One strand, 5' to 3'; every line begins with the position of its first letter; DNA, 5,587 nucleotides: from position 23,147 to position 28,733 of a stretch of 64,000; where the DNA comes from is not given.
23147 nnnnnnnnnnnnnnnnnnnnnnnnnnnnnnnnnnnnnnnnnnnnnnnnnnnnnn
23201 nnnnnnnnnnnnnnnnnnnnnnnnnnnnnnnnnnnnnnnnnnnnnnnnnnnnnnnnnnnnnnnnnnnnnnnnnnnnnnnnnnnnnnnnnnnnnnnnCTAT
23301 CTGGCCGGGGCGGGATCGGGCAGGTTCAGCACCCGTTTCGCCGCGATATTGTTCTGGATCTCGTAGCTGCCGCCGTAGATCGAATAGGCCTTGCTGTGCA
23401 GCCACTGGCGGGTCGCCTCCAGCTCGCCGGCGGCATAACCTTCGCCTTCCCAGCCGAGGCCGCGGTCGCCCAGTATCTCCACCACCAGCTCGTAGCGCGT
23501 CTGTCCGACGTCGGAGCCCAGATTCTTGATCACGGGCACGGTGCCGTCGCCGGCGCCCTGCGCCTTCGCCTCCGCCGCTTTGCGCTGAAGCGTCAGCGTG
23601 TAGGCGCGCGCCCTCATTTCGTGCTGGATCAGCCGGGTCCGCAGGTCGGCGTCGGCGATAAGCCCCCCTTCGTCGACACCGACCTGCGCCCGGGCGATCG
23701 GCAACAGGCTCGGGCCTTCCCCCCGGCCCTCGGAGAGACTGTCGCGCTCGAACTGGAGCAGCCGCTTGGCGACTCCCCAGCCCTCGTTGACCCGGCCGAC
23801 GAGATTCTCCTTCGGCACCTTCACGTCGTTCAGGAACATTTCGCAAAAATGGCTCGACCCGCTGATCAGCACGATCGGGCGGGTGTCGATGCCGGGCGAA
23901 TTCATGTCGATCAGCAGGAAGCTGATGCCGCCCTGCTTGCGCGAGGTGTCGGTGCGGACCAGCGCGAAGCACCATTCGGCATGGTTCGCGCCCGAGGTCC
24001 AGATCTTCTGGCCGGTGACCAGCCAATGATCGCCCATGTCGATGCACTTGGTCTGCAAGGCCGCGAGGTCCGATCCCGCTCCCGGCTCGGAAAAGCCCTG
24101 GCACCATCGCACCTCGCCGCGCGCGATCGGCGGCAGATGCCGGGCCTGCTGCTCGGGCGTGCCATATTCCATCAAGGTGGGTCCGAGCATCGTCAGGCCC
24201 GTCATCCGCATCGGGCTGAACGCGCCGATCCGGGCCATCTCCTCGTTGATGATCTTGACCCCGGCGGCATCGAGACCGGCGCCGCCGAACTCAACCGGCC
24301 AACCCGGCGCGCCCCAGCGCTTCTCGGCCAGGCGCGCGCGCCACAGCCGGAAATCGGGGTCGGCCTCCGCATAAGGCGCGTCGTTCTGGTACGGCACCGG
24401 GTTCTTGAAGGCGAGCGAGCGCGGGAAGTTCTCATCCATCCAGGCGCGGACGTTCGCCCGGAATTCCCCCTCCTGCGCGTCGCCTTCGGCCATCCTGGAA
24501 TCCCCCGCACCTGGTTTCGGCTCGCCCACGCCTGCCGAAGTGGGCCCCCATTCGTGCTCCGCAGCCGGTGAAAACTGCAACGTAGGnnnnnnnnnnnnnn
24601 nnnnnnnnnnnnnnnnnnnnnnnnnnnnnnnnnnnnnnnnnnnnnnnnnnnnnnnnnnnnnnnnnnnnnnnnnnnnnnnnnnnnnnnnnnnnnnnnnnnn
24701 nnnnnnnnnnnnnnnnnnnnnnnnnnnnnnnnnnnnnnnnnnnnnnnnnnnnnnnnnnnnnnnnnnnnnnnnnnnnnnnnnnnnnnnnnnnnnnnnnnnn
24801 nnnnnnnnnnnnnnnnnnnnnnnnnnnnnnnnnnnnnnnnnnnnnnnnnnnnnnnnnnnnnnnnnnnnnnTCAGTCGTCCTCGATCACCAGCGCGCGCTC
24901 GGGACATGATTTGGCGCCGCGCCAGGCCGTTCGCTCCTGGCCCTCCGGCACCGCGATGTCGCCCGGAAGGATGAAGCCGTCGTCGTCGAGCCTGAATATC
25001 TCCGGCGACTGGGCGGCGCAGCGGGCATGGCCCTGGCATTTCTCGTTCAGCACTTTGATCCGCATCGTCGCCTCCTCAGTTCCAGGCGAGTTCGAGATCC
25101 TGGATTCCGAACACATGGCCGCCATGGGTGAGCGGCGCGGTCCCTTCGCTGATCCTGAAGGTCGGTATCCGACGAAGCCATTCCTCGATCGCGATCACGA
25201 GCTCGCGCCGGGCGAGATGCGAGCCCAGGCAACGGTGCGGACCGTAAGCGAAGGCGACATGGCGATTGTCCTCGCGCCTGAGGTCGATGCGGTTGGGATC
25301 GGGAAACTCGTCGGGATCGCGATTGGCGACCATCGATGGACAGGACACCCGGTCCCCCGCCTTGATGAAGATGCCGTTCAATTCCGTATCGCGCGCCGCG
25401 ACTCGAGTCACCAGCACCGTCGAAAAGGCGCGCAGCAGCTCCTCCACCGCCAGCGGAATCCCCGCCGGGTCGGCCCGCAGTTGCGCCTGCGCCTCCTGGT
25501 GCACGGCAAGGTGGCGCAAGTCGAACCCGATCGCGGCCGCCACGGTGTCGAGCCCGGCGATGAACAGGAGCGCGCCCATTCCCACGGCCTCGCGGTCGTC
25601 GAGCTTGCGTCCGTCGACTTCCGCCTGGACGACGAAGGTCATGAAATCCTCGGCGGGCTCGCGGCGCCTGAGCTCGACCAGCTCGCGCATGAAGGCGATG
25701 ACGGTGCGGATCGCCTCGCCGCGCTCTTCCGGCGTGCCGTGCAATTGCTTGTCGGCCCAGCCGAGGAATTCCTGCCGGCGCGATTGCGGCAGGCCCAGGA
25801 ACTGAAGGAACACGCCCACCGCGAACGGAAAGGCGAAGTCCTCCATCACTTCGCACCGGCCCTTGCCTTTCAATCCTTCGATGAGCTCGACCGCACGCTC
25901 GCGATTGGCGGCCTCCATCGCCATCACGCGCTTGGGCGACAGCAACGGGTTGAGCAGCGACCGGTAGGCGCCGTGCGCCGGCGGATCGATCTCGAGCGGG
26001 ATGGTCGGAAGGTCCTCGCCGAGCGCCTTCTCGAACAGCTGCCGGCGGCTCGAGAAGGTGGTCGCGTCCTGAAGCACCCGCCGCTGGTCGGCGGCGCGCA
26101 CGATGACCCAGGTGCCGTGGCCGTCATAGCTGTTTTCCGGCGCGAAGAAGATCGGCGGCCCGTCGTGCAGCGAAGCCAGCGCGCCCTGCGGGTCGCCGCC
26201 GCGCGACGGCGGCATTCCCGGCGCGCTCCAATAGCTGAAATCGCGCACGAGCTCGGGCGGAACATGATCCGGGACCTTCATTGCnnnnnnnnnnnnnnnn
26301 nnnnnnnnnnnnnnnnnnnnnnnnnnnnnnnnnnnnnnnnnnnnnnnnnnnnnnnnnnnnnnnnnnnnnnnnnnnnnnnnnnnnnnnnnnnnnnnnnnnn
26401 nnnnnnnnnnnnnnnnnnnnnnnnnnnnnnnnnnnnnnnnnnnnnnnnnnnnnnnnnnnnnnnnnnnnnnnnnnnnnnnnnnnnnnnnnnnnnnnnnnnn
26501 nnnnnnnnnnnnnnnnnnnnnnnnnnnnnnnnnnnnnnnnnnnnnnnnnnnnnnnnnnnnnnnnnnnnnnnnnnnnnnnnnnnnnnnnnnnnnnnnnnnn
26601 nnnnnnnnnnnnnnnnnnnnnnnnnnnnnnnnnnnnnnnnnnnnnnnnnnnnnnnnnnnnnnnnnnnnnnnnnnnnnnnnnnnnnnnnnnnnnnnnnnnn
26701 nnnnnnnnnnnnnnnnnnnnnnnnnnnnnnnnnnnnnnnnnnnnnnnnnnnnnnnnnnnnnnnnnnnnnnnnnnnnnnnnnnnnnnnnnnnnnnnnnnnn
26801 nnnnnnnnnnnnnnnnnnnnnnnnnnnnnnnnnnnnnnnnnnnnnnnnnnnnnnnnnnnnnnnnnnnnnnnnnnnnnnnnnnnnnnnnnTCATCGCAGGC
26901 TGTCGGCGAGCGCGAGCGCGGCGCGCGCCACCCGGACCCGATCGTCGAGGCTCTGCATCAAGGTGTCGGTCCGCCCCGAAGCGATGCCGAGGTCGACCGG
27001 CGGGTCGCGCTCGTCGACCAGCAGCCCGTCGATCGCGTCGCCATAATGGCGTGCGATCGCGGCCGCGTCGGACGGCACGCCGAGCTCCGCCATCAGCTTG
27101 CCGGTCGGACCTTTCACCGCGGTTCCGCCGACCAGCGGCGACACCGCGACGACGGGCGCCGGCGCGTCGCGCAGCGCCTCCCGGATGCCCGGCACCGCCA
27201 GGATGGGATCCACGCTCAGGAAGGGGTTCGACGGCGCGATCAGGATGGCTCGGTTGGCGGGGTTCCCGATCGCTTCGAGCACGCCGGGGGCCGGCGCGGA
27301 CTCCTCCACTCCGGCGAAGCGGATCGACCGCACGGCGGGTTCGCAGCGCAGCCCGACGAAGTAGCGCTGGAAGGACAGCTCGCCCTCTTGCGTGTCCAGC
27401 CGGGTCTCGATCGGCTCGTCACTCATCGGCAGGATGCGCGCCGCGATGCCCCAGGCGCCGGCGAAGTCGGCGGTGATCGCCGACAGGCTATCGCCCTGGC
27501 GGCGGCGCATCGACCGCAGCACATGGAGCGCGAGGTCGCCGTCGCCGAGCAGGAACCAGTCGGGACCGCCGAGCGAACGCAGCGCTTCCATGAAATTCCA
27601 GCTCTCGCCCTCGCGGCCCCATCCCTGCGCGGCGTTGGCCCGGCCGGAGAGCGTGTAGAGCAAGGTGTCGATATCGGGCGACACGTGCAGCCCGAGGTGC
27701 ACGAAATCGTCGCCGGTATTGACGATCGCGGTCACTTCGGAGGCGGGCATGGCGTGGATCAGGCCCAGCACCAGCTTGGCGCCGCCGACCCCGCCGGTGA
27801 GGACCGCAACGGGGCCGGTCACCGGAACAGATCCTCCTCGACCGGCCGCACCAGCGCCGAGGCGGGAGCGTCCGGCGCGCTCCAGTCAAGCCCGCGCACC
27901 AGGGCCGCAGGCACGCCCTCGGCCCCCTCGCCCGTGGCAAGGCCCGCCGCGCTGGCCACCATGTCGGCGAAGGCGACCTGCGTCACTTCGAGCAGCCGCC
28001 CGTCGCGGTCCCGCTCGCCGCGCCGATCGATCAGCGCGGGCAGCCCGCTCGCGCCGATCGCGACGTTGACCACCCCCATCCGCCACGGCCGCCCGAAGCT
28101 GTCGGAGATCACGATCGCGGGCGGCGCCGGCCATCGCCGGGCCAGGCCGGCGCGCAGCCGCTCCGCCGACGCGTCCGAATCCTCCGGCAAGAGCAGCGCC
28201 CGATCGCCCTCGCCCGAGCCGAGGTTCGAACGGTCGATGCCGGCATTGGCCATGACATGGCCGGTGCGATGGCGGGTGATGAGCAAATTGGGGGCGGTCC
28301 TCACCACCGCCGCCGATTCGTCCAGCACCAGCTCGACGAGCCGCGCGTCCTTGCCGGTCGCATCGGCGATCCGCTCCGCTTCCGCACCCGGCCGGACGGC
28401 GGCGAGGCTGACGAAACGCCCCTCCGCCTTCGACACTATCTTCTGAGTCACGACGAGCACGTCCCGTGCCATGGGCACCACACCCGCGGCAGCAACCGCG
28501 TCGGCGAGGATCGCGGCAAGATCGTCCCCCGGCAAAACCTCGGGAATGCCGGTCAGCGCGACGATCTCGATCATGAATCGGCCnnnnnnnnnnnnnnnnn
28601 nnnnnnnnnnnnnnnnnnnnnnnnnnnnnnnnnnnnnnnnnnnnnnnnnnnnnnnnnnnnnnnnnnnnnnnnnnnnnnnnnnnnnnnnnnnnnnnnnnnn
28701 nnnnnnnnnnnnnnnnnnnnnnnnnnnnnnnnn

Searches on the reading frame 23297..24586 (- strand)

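Call 16: search_protein_families(library=pfam, proteins=[window:23297-24586:-], max_evalue=0.00001)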
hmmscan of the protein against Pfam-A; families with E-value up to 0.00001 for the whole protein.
window:23297-24586:- (429 aa): 3 families
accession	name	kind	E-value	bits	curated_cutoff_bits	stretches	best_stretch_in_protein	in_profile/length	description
PF02770.24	Acyl-CoA_dh_M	-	7.7e-18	64.9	33.3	1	162-255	1-97/97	Acyl-CoA dehydrogenase, middle domain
PF00441.29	Acyl-CoA_dh_1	-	3.9e-14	53.5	22.4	1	267-420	1-150/150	Acyl-CoA dehydrogenase, C-terminal domain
PF02771.21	Acyl-CoA_dh_N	-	1.1e-13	52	22.9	1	74-158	29-113/113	Acyl-CoA dehydrogenase, N-terminal domain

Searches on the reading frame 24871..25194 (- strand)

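Call 18: search_protein_families(library=pfam, proteins=[window:24871-25194:-], max_evalue=0.00001)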
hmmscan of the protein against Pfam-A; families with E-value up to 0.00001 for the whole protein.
window:24871-25194:- (107 aa): 1 family
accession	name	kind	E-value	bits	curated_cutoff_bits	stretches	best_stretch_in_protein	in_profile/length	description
PF13459.11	Fer4_15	-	1.3e-11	45.4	22.4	1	50-104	5-66/66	4Fe-4S single cluster domain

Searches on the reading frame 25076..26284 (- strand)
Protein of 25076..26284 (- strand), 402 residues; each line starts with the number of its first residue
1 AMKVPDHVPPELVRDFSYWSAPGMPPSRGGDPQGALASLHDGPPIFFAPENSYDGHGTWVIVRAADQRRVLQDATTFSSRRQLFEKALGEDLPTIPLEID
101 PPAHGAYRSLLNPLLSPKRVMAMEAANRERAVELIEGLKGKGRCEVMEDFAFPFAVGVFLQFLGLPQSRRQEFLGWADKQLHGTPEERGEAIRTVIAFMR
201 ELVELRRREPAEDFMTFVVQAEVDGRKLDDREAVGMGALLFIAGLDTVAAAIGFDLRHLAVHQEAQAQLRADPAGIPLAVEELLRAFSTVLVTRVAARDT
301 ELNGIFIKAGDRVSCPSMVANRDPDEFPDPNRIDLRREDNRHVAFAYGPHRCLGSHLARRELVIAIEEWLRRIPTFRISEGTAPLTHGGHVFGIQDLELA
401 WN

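Call 16: search_protein_families(library=pfam, proteins=[window:25076-26284:-], max_evalue=0.00001)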
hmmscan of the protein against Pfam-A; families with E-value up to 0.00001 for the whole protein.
window:25076-26284:- (402 aa): 1 family
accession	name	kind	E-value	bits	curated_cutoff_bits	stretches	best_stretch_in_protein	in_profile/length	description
PF00067.27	p450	-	7.1e-26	91.4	22.8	2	279-372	327-431/462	Cytochrome P450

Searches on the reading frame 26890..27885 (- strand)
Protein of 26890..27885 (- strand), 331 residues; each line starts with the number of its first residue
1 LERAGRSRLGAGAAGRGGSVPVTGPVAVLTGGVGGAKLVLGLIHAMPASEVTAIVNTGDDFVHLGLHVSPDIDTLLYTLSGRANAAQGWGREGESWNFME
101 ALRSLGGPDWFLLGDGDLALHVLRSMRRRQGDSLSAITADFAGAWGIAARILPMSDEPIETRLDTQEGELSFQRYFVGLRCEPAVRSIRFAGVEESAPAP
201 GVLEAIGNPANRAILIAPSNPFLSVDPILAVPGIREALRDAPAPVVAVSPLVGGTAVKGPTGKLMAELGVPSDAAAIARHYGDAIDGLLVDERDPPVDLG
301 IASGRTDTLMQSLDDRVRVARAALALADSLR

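Call 16: search_protein_families(library=pfam, proteins=[window:26890-27885:-], max_evalue=0.00001)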
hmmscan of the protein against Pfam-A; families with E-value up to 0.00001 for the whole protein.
window:26890-27885:- (331 aa): 1 family
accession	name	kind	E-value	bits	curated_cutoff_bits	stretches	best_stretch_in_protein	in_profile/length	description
PF01933.23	CofD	-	5e-45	154.3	30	1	26-297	1-256/290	2-phospho-L-lactate transferase CofD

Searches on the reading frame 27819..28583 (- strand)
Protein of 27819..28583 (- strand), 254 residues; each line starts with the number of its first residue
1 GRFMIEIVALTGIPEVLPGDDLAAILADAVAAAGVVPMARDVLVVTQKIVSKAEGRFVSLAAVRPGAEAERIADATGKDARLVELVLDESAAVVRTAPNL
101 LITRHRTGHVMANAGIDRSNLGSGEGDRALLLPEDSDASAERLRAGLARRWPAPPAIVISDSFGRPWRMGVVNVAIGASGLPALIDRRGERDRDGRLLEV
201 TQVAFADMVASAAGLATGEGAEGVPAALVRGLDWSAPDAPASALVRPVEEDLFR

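Call 16: search_protein_families(library=pfam, proteins=[window:27819-28583:-], max_evalue=0.00001)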
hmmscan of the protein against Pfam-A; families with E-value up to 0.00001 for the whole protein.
window:27819-28583:- (254 aa): 1 family
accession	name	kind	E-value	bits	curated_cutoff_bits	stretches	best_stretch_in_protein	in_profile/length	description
PF01996.21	F420_ligase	-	2.2e-69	233.8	25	1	13-231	4-218/218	F420-0:Gamma-glutamyl ligase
